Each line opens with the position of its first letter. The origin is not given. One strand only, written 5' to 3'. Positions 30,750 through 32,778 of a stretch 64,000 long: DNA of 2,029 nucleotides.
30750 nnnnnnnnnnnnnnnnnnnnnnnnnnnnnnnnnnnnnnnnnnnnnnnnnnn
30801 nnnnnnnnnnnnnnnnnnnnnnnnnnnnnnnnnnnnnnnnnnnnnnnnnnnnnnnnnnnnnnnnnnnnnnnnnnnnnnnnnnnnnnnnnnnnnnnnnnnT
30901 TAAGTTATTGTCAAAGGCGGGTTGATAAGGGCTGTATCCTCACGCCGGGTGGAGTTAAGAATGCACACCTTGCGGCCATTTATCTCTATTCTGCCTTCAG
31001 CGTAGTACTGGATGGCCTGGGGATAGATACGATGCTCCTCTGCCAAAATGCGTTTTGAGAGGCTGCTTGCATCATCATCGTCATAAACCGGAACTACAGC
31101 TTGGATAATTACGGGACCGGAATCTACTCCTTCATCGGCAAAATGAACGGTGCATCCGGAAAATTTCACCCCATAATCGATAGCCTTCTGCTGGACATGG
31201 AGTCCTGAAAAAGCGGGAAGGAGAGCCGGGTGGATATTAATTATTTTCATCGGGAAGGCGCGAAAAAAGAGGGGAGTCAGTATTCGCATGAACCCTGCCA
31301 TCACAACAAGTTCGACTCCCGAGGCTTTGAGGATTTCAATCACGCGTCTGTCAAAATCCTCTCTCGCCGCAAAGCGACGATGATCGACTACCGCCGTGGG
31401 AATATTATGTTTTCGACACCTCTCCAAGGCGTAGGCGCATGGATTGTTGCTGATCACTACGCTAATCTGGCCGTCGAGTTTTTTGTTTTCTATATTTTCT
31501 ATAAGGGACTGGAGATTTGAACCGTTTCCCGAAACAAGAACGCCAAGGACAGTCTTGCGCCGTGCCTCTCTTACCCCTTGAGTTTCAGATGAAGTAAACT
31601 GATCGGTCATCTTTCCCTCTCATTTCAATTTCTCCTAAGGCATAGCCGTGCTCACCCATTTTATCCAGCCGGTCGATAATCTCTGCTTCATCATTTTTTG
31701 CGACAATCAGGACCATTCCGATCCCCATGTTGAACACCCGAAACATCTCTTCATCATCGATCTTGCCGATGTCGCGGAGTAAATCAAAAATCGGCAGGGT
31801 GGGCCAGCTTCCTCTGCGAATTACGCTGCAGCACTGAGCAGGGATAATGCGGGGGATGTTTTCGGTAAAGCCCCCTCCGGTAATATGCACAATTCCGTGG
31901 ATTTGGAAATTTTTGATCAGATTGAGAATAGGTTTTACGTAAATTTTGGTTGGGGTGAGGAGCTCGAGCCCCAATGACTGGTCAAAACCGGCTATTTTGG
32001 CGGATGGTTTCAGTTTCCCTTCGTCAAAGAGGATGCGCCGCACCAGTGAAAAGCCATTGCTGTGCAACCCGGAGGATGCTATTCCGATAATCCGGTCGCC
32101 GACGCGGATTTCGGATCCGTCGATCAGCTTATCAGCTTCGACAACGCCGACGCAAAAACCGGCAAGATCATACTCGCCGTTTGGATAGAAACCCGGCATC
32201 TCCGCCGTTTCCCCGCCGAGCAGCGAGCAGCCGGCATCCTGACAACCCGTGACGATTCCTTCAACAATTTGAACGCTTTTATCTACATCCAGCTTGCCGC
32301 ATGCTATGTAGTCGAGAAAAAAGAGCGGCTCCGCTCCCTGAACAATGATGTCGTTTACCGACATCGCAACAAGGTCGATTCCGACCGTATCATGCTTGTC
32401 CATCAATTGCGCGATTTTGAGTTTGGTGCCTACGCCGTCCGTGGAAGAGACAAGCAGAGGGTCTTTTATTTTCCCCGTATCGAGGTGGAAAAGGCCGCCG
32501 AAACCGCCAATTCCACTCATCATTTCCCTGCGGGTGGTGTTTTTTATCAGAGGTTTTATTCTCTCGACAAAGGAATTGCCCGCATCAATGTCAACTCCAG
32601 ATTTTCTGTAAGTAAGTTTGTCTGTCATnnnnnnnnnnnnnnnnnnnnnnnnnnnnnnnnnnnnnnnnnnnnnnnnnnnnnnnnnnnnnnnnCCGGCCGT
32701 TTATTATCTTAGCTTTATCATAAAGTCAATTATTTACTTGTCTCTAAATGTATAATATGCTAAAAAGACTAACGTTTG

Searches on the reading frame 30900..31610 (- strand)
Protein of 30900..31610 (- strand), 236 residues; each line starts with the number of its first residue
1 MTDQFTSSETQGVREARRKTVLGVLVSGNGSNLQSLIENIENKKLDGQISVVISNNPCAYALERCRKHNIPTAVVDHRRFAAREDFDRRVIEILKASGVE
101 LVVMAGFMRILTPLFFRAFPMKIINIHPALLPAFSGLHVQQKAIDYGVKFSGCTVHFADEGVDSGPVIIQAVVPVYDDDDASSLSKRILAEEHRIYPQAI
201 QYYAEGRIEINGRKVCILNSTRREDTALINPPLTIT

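Call 40: search_protein_families(library=pfam, proteins=[window:30900-31610:-], max_evalue=0.00001)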
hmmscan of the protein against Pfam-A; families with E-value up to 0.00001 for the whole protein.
window:30900-31610:- (236 aa): 1 family
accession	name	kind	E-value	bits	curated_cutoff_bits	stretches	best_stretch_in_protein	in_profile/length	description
PF00551.24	Formyl_trans_N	-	3.5e-55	187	26.1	1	24-200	5-181/181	Formyl transferase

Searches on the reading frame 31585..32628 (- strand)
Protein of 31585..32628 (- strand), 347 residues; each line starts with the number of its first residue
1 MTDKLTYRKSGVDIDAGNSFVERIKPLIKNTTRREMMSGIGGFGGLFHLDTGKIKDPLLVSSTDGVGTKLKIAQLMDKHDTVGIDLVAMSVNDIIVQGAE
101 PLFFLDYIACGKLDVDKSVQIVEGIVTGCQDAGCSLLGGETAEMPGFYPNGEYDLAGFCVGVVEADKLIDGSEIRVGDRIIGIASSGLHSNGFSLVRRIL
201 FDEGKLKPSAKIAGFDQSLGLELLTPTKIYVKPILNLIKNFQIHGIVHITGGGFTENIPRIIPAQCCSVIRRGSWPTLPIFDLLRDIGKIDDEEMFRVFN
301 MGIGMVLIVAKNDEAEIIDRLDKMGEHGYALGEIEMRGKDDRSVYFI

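Call 40: search_protein_families(library=pfam, proteins=[window:31585-32628:-], max_evalue=0.00001)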
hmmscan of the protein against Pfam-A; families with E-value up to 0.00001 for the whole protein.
window:31585-32628:- (347 aa): 2 families
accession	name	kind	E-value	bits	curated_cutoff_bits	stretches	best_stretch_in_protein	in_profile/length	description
PF02769.27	AIRS_C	-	8.9e-32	110.8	23.1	1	175-339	1-150/156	AIR synthase related protein, C-terminal domain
PF00586.29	AIRS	-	4.2e-25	88.8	24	1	58-163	14-112/112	AIR synthase related protein, N-terminal domain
